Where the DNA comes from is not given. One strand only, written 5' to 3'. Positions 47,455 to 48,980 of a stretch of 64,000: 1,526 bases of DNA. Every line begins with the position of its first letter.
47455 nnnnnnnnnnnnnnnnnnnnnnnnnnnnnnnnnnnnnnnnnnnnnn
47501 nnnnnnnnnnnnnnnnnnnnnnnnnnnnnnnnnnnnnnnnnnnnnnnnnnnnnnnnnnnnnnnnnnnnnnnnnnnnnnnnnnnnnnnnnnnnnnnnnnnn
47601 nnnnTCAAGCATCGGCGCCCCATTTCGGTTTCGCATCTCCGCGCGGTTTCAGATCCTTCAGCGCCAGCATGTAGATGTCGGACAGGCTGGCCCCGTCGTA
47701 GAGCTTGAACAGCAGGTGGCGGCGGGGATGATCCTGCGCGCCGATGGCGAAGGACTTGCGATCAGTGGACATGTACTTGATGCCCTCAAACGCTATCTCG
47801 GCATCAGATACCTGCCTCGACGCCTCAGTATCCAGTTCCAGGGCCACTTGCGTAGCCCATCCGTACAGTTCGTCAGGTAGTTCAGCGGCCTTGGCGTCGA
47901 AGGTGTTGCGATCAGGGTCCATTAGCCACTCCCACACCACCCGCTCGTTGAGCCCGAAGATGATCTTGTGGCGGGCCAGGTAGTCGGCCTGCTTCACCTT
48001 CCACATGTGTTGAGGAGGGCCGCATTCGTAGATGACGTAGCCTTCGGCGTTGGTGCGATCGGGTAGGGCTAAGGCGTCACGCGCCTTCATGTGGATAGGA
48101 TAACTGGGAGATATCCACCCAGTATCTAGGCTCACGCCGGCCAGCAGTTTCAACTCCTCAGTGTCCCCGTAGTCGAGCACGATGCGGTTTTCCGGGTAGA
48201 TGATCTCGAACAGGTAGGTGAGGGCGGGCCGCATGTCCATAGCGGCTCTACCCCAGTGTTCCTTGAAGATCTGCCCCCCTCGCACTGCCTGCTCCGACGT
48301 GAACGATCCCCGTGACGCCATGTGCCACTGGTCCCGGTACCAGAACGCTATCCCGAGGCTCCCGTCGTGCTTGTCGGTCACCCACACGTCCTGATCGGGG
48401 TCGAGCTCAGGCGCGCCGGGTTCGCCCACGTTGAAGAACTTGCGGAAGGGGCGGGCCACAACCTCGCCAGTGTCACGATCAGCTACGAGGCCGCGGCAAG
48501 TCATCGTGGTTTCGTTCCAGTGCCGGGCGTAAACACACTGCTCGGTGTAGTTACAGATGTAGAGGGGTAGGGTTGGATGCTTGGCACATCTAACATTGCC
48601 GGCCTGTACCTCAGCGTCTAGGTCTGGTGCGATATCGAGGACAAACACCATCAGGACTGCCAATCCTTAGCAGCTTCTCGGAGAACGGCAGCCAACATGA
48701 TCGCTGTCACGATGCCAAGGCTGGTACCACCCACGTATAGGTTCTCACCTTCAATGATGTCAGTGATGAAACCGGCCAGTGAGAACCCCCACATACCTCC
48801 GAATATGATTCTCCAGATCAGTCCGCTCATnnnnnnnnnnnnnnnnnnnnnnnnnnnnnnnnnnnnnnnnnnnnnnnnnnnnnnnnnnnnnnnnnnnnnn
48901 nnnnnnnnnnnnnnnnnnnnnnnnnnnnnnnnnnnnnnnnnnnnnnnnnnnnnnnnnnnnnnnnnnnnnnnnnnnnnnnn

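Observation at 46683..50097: RNA repair pair (polynucleotide kinase-phosphatase plus RNA ligase), a probable counter-defence against anticodon/tRNA nucleases, with nucleotide-pool enzymes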

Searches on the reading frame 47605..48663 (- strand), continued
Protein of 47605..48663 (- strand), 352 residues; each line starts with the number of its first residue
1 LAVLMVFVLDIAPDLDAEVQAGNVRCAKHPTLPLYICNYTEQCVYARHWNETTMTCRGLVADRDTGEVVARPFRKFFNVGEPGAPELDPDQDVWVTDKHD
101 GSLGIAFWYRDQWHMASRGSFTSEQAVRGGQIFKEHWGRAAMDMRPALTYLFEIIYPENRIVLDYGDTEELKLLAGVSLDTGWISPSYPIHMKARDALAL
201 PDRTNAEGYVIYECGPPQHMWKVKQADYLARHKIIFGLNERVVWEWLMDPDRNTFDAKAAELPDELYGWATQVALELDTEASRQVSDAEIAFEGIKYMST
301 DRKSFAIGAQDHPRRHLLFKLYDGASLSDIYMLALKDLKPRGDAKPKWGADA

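Call 30: find_encoding_contigs(protein=P0001, flank=10000, max_places=3)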
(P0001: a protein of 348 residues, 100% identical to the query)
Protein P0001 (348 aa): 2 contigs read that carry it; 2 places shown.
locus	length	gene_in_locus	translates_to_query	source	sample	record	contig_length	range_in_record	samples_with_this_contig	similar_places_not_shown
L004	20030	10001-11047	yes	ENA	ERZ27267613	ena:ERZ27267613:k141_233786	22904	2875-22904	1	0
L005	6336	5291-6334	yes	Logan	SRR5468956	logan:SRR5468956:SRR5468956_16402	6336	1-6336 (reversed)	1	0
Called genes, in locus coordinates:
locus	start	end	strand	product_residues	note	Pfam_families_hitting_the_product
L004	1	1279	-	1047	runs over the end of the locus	-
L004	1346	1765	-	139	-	-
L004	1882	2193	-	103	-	-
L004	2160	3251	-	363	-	-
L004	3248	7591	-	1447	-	PF10145:PhageMin_Tail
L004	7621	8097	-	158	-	PF02467:Whib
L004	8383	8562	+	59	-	-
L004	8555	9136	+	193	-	PF06941:NT5C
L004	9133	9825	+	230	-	PF18909:dGTP_diPhyd_N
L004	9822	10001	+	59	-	-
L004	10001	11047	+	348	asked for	PF09511:RNA_lig_T4_1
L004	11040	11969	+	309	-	PF08433:KTI12 (weak), PF13671:AAA_33, PF25109:HAD_PNKP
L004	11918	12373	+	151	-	-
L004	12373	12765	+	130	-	-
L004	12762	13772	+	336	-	-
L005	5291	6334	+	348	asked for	PF09511:RNA_lig_T4_1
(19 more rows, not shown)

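Call 31: find_encoding_contigs(protein=P0033, flank=8000, max_places=2)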
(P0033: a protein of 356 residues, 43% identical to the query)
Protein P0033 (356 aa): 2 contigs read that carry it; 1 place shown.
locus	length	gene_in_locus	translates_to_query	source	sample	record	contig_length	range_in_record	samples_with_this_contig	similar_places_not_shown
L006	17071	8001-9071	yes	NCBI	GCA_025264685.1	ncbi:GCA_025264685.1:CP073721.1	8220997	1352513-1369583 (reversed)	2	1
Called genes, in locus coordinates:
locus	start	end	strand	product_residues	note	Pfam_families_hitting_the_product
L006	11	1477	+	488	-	PF01073:3Beta_HSD, PF01370:Epimerase, PF05368:NmrA, PF13460:NAD_binding_10, PF11066:DUF2867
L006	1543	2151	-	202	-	PF01451:LMWPc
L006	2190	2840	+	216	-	PF01300:Sua5_yciO_yrdC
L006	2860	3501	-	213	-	PF01300:Sua5_yciO_yrdC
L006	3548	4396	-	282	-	PF08241:Methyltransf_11 (faint), PF17827:PrmC_N, PF05175:MTS, PF01728:FtsJ (weak), PF03602:Cons_hypoth95, PF13847:Methyltransf_31, PF13649:Methyltransf_25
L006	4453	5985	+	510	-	PF00990:GGDEF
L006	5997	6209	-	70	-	-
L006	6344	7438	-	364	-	PF03462:PCRF, PF00472:RF-1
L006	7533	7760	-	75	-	PF01197:Ribosomal_L31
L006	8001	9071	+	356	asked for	PF09511:RNA_lig_T4_1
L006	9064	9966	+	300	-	PF08433:KTI12 (weak), PF13671:AAA_33, PF25109:HAD_PNKP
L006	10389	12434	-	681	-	-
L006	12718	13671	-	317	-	PF00288:GHMP_kinases_N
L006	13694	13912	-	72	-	-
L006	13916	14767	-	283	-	PF01145:Band_7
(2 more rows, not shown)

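Call 33: find_related_loci(query=A3, collection=viral_contigs, flank=6000)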
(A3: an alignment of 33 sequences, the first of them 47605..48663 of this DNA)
Query A3 (352 aa) in viral_contigs; peptide patterns used: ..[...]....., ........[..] (x = any residue, [..] = any of these).
599 stretches matched a pattern (row limit reached: there are more); 531 encode a relative of the query (tblastn E <= 1e-3); the best 80 are kept; 80 distinct loci.
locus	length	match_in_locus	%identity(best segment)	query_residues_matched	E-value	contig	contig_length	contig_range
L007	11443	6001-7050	43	14-352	1e-66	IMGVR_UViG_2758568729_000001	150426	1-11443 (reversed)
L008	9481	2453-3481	38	14-346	2e-65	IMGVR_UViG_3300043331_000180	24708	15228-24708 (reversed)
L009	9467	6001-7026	41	17-346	5e-64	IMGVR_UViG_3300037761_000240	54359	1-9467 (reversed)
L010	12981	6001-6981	39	19-323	3e-63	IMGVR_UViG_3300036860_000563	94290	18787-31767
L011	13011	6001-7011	39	19-346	8e-63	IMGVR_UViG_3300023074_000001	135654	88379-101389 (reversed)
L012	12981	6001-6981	41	22-343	6e-62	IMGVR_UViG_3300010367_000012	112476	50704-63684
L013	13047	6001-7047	38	1-336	2e-61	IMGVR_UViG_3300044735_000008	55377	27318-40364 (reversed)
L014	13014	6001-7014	39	15-346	2e-61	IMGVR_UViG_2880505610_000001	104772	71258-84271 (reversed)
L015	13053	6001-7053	38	4-340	5e-61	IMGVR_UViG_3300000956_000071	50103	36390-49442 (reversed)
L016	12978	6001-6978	39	10-330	4e-61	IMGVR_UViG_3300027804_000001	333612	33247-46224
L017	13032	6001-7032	37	15-347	5e-60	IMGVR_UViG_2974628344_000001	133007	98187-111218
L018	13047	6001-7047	36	15-346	3e-59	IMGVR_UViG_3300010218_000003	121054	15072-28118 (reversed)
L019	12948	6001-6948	40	19-324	3e-59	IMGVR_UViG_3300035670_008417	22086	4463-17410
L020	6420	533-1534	36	14-329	4e-59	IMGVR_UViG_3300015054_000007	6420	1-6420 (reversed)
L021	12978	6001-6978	39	8-324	1e-58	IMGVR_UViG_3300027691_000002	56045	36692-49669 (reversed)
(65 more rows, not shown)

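Call 34: find_related_loci(query=A3, collection=genome_contigs, flank=6000)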
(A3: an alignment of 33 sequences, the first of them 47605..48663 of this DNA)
Query A3 (352 aa) in genome_contigs; peptide patterns used: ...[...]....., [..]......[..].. (x = any residue, [..] = any of these).
600 stretches matched a pattern (row limit reached: there are more); 538 encode a relative of the query (tblastn E <= 1e-3); the best 80 are kept; 80 distinct loci.
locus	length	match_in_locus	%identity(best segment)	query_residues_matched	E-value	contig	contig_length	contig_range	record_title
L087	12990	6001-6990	46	22-346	9e-73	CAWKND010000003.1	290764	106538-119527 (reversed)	MAG: uncultured Actinomycetota bacterium isolate MFD09368.bin.1.121 genome assembly, contig: contig_13408, whole genome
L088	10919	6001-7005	43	4-327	1e-70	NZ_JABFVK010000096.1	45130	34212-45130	MAG: Hamadaea sp. isolate Bin2.24 NODE_224_length_45130_cov_9.210643, whole genome shotgun sequence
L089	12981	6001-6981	43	13-328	4e-70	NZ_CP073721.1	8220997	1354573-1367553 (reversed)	Dactylosporangium roseum strain NRRL B-16295 chromosome, complete genome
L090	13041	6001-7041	41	3-336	3e-69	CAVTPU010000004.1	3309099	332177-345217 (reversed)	MAG: uncultured Actinomycetota bacterium isolate MFD00905.bin.2.184 genome assembly, contig: contig_5011, whole genome s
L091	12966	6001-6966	43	15-324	6e-69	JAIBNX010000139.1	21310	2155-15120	Micromonospora sp. CPCC 205371 Scaffold139, whole genome shotgun sequence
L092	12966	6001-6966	45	13-323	5e-69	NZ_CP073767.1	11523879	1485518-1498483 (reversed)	Dactylosporangium aurantiacum strain NRRL B-8018 chromosome, complete genome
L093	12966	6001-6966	46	13-323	1e-68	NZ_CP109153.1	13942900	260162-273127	Dactylosporangium sp. NBC_01737 chromosome, complete genome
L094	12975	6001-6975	42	11-324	2e-68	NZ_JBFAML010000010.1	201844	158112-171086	Micromonospora sp. NPDC049891 NPDC049891_34_F6.ctg-0010, whole genome shotgun sequence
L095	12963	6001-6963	43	19-330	3e-68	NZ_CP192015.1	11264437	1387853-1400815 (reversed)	Dactylosporangium sp. CS-047395 chromosome, complete genome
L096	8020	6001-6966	45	13-323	6e-68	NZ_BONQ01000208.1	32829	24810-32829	Dactylosporangium siamense strain NBRC 106093 sequence208, whole genome shotgun sequence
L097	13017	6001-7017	41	19-350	1e-67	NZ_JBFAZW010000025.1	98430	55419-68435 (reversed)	Dactylosporangium sp. NPDC051485 NPDC051485_150_D8.ctg-0025, whole genome shotgun sequence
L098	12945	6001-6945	42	19-324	1e-67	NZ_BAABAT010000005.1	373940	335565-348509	Dactylosporangium darangshiense strain JCM 17441 sequence005, whole genome shotgun sequence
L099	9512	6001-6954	43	19-326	2e-67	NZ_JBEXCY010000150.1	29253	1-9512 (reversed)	Dactylosporangium sp. NPDC005572 NPDC005572_288_A9.ctg-0150, whole genome shotgun sequence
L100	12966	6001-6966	44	13-323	2e-67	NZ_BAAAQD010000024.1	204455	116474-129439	Dactylosporangium maewongense strain JCM 15933 sequence024, whole genome shotgun sequence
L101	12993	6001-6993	44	4-324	2e-67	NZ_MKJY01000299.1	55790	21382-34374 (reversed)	Actinomadura sp. CNU-125 NODE_36_length_55790_cov_406.243_ID_8673, whole genome shotgun sequence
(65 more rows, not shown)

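Call 38: search_protein_families(library=ncbifam, proteins=[window:47605-48663:-], max_evalue=0.01)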
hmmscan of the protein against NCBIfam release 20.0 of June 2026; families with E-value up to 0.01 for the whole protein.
window:47605-48663:- (352 aa): 1 family
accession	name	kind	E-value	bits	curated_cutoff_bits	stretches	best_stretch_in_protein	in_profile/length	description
TIGR02308.1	RNA_lig_T4_1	equivalog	4.5e-14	52.3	242.25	1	48-174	43-179/373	T4 RnlA family RNA ligase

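Call 55: predict_structure(alignment_id=A4)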
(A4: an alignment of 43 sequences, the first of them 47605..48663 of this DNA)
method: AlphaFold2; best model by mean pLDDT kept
length: 352 residues; sequences in the alignment: 43
mean_pLDDT: 93.0   pTM: 0.75
mean pLDDT of the five models: 93.0, 92.9, 92.6, 92.5, 91.9
residues with pLDDT >= 90: 287; 70-90: 56; 50-70: 5; < 50: 4
segments of 3 or more residues with pLDDT < 50: 349-352
pLDDT, mean of each block of 10 residues (from residue 1): 86 98 98 98 92 97 98 93 93 96 96 96 96 89 93 90 86 97 96 97 92 95 86 79 96 92 85 97 98 95 98 98 98 97 75 36
secondary structure, 60 per line:
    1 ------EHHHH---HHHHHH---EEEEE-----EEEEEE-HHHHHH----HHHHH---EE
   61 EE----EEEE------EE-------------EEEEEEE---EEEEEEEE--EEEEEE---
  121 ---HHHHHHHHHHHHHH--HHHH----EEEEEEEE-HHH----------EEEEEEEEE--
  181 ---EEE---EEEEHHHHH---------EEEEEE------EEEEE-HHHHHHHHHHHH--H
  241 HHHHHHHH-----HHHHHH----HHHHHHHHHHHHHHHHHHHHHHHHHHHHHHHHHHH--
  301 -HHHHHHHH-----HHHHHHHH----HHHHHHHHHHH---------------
elements in order: H8-11 H15-20 E24-28 E34-39 H41-46 H51-55 E59-62 E67-70 E92-98 E102-109 E112-117 H124-137 H140-143 E148-155 E170-178 E184-186 E190-193 H194-198 E208-213 E220-224 H226-237 H240-248 H254-259 H264-298 H302-309 H315-322 H327-337

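Call 60: fold_search(model_id=the predicted structure, library=pdb)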
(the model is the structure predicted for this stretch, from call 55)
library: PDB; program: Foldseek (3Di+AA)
matches with E <= 10: 836; with E <= 0.001: 36
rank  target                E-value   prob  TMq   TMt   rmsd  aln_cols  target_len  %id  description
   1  2c5u_A                9.7e-17  1.00  0.52  0.50  14.9       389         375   22  T4 RNA Ligase (Rnl1) Crystal Structure (released 2005-11-04)
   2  5tt6                  2.4e-16  1.00  0.53  0.50  15.5       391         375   21  T4 RNA Ligase 1 (K99M) (released 2017-03-08)
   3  9do4                  1.3e-14  1.00  0.52  0.50  14.9       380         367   21  Structure of T4 RNA Ligase 1 bound to ATP and Mg (released 2024-10-02)
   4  6n67                  1.2e-10  1.00  0.47  0.43  14.7       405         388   15  Crystal structure of the ligase domain of fungal tRNA ligase Trl1 (released 2019-07-03)
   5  8rbj_A                4.0e-10  1.00  0.49  0.45  13.6       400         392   14  Structure of fungal tRNA ligase in complex with RNA (released 2025-06-18)
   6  9r3w                  8.2e-10  1.00  0.45  0.28  14.6       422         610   15  Fungal tRNA ligase Trl1-LIG-KIN (released 2025-10-08)
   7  8ucf                  4.0e-08  1.00  0.43  0.40   8.9       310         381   14  Thermophilic RNA Ligase from Palaeococcus pacificus K238G (released 2024-02-21)
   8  8uce_A                9.2e-08  1.00  0.44  0.41   8.9       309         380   14  Thermophilic RNA Ligase from Palaeococcus pacificus + AMP (released 2024-02-21)
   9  8uch                  9.2e-08  1.00  0.44  0.41   8.8       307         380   13  Thermophilic RNA Ligase from Palaeococcus pacificus K92A + ATP (released 2024-02-21)
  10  8uce_B                1.0e-07  1.00  0.44  0.41   9.0       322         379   14  Thermophilic RNA Ligase from Palaeococcus pacificus + AMP (released 2024-02-21)
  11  2vug_A                1.5e-07  1.00  0.45  0.42   8.5       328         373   14  The structure of an archaeal homodimeric RNA ligase (released 2008-06-03)
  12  8uci_B                1.6e-07  1.00  0.42  0.40   9.2       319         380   14  Thermophilic RNA Ligase from Palaeococcus pacificus K238G + AMP (released 2024-02-21)
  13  3qwu_B                3.0e-07  1.00  0.43  0.42  18.0       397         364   12  Putative ATP-dependent DNA ligase from Aquifex aeolicus. (released 2011-03-16)
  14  8ucg_B                3.6e-07  1.00  0.43  0.40   9.0       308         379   14  Thermophilic RNA Ligase from Palaeococcus pacificus K92A (released 2024-02-21)
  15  8ucg_A                3.6e-07  1.00  0.42  0.40   9.3       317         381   14  Thermophilic RNA Ligase from Palaeococcus pacificus K92A (released 2024-02-21)
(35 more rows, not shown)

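Call 73: find_encoding_contigs(protein=P0002, flank=5000, max_places=2)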
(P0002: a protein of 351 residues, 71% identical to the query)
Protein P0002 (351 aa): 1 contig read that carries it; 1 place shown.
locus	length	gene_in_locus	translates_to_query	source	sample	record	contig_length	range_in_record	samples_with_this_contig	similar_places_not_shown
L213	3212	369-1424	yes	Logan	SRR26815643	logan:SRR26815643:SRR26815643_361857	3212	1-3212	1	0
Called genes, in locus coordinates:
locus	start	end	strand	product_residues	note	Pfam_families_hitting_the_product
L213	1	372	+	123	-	?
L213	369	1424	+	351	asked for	PF09511:RNA_lig_T4_1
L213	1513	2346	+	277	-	PF25109:HAD_PNKP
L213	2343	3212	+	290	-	?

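Call 74: find_encoding_contigs(protein=P0004, flank=8000, max_places=2)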
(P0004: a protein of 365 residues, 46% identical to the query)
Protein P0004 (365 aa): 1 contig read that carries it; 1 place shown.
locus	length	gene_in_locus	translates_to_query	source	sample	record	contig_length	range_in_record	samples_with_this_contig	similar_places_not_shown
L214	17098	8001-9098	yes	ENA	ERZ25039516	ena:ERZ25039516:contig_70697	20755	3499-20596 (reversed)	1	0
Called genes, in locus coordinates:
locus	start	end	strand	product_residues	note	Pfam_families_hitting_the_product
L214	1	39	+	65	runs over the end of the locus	?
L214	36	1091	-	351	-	PF01145:Band_7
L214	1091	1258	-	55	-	PF01957:NfeD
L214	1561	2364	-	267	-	PF00005:ABC_tran, PF13304:AAA_21 (weak)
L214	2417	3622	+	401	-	PF13740:ACT_6, PF21086:ACT_PSP_2, PF00702:Hydrolase, PF12710:HAD, PF08282:Hydrolase_3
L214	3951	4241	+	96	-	PF11298:DUF3099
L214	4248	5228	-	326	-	PF04055:Radical_SAM, PF06463:Mob_synth_C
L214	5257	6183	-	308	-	PF00892:EamA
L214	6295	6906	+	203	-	PF02104:SURF1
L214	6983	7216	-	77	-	-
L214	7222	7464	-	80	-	-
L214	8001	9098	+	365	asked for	PF09511:RNA_lig_T4_1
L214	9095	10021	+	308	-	PF13671:AAA_33, PF25109:HAD_PNKP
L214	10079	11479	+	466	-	PF00282:Pyridoxal_deC, PF01212:Beta_elim_lyase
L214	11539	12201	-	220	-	PF00072:Response_reg, PF00196:GerE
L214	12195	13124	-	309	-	PF07730:HisKA_3, PF02518:HATPase_c (weak)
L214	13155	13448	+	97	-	PF00005:ABC_tran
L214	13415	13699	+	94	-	PF00005:ABC_tran (weak)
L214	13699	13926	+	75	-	-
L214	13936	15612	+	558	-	PF02687:FtsX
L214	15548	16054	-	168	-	-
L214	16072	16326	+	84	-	-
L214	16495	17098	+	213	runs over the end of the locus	-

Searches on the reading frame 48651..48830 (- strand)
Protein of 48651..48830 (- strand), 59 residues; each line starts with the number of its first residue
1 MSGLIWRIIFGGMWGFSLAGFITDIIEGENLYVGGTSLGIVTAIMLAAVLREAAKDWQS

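Call 3: search_protein_families(library=pfam, proteins=[window:48651-48830:-], max_evalue=0.01)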
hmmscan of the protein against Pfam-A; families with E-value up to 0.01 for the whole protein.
window:48651-48830:- (59 aa): 0 families

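Call 4: search_protein_families(library=phrogs, proteins=[window:48651-48830:-], max_evalue=0.001)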
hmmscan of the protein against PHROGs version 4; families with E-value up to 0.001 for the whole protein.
window:48651-48830:- (59 aa): 0 families
